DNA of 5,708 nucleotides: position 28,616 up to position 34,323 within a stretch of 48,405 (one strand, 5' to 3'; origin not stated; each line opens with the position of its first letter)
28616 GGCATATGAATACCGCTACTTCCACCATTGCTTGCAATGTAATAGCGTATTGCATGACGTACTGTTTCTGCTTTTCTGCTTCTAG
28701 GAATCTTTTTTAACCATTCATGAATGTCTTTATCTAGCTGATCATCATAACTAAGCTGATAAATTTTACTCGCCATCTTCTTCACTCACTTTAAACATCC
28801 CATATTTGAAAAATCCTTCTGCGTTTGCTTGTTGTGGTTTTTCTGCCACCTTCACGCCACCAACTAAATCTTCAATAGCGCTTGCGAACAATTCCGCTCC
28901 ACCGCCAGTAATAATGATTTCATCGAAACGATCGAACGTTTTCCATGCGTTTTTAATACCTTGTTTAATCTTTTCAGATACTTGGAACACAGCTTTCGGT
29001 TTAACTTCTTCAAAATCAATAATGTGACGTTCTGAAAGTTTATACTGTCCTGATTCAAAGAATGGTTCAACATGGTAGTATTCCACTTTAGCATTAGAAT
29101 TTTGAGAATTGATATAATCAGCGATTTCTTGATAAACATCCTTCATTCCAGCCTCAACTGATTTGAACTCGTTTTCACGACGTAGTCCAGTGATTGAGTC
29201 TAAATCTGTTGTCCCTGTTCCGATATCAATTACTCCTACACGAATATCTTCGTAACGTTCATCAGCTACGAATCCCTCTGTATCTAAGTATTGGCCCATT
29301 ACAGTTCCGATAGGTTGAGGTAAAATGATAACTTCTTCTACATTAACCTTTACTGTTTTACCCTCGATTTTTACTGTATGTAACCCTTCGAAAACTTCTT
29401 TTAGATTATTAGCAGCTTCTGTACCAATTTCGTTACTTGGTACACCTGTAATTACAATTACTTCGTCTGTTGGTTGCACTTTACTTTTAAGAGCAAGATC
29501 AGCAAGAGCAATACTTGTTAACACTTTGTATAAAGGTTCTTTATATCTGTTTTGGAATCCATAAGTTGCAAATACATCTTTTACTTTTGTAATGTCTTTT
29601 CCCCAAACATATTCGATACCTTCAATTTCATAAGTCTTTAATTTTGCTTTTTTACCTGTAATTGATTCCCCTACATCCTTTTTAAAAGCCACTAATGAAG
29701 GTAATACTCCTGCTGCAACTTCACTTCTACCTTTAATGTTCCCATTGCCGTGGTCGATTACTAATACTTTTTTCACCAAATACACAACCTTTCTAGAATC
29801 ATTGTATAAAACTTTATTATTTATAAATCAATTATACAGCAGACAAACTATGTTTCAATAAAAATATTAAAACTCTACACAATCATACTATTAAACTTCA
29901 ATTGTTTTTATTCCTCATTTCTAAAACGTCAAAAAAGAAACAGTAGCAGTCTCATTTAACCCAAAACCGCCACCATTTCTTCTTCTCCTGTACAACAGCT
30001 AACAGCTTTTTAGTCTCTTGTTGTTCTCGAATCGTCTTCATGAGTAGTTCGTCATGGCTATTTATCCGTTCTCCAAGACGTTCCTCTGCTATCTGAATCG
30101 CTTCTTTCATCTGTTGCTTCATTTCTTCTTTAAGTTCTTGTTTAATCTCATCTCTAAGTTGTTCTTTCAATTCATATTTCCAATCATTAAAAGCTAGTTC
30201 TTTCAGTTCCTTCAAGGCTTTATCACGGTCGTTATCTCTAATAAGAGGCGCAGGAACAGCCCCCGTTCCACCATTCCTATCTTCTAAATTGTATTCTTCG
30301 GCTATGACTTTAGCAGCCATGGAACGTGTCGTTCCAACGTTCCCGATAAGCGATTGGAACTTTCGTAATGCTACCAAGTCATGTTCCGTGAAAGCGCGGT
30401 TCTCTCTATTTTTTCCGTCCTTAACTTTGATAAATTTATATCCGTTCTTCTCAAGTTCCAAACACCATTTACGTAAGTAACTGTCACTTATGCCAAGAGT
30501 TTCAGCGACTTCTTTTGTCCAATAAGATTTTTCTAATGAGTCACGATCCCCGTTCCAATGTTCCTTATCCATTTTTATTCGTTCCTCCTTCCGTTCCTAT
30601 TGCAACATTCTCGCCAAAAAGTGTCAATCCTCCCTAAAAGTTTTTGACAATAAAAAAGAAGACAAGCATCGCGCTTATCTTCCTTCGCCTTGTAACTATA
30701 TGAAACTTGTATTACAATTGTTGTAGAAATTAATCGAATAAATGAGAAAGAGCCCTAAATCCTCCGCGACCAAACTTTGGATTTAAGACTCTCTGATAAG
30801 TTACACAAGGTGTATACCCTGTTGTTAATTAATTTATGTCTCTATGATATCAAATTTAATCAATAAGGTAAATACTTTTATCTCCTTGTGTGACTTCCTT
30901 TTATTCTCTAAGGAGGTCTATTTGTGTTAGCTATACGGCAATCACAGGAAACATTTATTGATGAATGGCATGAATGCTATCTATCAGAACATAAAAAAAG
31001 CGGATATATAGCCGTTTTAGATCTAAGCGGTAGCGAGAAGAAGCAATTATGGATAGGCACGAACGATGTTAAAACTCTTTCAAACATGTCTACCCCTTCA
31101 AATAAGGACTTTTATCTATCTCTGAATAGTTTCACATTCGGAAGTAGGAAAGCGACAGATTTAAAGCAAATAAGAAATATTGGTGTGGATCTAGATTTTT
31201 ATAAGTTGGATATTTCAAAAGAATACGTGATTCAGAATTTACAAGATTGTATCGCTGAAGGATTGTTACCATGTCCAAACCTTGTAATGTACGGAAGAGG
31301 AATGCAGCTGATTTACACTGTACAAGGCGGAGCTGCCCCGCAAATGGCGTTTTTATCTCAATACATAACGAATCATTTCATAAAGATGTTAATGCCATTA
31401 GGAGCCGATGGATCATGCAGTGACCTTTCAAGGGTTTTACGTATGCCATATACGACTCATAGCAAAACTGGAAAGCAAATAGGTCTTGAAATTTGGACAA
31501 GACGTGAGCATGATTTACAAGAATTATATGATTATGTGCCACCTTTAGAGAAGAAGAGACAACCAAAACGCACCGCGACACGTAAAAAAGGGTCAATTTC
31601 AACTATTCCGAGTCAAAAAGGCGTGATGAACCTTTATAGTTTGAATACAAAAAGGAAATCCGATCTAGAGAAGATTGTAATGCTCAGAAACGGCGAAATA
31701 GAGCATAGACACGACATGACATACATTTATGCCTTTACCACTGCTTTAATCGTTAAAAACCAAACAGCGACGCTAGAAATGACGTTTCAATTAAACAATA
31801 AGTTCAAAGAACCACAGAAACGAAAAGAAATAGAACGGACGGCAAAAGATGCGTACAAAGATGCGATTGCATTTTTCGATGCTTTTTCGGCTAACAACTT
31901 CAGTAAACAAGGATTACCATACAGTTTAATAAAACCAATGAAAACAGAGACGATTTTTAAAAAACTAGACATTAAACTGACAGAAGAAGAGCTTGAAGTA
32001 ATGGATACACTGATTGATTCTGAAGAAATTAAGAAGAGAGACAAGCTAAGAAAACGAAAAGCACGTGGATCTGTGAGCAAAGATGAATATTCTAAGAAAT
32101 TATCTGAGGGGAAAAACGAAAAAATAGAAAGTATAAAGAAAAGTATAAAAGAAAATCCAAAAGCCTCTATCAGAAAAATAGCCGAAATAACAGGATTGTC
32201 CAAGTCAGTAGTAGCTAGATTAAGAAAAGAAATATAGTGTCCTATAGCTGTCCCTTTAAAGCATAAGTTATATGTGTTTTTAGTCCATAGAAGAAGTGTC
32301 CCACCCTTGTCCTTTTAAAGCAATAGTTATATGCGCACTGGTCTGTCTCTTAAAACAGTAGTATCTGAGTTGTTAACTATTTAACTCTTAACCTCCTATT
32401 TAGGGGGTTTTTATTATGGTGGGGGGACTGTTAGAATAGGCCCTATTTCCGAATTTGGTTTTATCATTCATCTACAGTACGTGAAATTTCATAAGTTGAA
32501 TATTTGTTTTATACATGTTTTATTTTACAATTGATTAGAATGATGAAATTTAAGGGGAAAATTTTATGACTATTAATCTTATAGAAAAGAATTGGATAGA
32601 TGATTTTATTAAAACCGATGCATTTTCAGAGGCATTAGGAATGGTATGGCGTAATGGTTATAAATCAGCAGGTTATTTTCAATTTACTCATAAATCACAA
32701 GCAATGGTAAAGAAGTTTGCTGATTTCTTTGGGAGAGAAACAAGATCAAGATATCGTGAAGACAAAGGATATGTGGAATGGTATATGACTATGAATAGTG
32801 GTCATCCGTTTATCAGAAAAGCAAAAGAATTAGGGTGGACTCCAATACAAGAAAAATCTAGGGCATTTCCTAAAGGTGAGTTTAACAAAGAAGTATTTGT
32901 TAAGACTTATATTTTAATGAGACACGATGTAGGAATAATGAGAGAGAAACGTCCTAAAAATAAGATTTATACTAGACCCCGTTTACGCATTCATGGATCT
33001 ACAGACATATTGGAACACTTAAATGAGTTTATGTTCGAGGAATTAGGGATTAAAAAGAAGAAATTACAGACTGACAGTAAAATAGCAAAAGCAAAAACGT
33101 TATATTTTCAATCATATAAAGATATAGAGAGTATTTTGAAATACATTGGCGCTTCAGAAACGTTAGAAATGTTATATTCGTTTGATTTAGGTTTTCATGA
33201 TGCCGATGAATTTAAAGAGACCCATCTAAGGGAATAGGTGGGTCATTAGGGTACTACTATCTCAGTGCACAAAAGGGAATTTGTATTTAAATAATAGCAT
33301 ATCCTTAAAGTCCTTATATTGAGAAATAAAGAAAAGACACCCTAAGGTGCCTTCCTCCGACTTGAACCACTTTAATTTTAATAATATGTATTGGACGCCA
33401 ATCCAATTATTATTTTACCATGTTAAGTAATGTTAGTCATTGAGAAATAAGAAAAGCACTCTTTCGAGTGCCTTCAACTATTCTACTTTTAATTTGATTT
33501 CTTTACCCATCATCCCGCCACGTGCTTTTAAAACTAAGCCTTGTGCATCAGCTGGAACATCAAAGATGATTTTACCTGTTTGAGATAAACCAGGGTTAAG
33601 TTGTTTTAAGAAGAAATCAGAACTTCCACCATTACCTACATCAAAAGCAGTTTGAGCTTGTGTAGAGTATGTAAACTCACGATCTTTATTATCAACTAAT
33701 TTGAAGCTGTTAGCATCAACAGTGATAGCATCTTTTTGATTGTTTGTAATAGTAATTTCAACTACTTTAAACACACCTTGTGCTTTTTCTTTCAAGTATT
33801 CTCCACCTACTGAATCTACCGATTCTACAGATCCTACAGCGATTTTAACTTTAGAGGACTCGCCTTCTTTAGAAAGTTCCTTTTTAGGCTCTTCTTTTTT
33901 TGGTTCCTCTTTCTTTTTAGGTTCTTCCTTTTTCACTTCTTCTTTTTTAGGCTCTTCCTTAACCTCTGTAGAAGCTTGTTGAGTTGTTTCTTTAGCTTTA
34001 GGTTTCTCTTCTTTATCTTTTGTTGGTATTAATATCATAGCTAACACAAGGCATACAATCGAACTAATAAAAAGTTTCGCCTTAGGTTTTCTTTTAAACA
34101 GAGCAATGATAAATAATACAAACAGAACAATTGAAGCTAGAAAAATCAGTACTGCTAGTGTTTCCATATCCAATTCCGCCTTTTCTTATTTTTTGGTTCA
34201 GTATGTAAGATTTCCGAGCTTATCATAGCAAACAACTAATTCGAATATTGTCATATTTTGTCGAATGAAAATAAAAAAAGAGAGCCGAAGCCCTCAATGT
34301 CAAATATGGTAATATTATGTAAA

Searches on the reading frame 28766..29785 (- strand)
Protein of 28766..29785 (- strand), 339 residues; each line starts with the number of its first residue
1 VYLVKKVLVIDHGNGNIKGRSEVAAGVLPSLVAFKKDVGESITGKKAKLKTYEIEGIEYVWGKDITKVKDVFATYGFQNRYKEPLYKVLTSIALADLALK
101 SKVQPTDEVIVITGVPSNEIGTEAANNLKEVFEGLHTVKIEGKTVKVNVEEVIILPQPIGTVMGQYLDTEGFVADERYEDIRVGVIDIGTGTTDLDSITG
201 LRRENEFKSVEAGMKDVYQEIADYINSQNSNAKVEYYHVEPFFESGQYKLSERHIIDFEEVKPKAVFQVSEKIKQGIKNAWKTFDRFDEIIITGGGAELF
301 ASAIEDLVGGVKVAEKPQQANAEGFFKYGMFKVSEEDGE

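Call 67: search_protein_families(library=pfam, proteins=[window:28766-29785:-], max_evalue=0.001)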
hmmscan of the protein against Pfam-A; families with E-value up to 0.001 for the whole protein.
window:28766-29785:- (339 aa): 3 families
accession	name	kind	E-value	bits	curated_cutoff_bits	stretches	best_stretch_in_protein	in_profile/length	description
PF17989.7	ALP_N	-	5.8e-22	78.9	26.3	1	10-160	2-148/148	Actin like proteins N terminal domain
PF21522.3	MreB-like_C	-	5.8e-14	53.2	27.8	1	185-305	1-122/123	Archaeal actin homologue MreB-like, C-terminal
PF21523.3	ParM_N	-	1.6e-06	28.7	27.4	1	185-320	9-151/159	Plasmid segregation protein ParM, C-terminal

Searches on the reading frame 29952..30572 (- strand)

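Call 67: search_protein_families(library=pfam, proteins=[window:29952-30572:-], max_evalue=0.001)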
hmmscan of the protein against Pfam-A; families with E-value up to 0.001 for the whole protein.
window:29952-30572:- (206 aa): 2 families
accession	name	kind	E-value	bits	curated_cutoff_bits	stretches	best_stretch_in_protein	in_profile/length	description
PF13152.11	DUF3967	-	5.2e-11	42.6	22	1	169-204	1-35/35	Protein of unknown function (DUF3967)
PF01527.26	HTH_Tnp_1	-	0.0008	20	24.1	0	11-41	18-48/75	Transposase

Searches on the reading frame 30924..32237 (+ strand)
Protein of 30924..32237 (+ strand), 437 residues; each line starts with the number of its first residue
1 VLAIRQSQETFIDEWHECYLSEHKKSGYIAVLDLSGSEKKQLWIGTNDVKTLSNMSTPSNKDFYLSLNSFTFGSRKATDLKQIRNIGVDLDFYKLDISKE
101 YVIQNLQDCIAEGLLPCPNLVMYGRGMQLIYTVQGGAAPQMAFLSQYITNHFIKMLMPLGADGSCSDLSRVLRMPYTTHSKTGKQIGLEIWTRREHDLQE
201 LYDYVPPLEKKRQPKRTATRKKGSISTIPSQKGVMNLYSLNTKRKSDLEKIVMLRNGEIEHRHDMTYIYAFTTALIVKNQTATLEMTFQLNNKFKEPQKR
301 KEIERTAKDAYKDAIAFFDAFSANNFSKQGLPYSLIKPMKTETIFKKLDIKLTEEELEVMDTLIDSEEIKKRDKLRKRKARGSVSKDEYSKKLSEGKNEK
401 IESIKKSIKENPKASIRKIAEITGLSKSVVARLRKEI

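Call 67: search_protein_families(library=pfam, proteins=[window:30924-32237:+], max_evalue=0.001)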
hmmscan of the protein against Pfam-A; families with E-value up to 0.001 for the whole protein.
window:30924-32237:+ (437 aa): 1 family
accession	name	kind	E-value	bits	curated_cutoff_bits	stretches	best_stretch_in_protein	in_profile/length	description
PF13412.12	HTH_24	-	0.00055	19.9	21.9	0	407-432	11-36/48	Winged helix-turn-helix DNA-binding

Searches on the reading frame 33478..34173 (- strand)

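Call 67: search_protein_families(library=pfam, proteins=[window:33478-34173:-], max_evalue=0.001)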
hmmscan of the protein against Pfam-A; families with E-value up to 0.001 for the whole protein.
window:33478-34173:- (231 aa): 3 families
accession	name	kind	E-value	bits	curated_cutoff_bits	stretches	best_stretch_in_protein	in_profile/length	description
PF11611.13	DUF4352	-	7.9e-23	81.5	25.9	1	104-224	4-119/122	Domain of unknown function (DUF4352)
PF13425.11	O-antigen_lig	-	0.00026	20.4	31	1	9-103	222-319/462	O-antigen ligase like membrane protein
PF20193.3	DUF6556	-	0.00056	20.6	28.1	1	35-107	34-107/113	Family of unknown function (DUF6556)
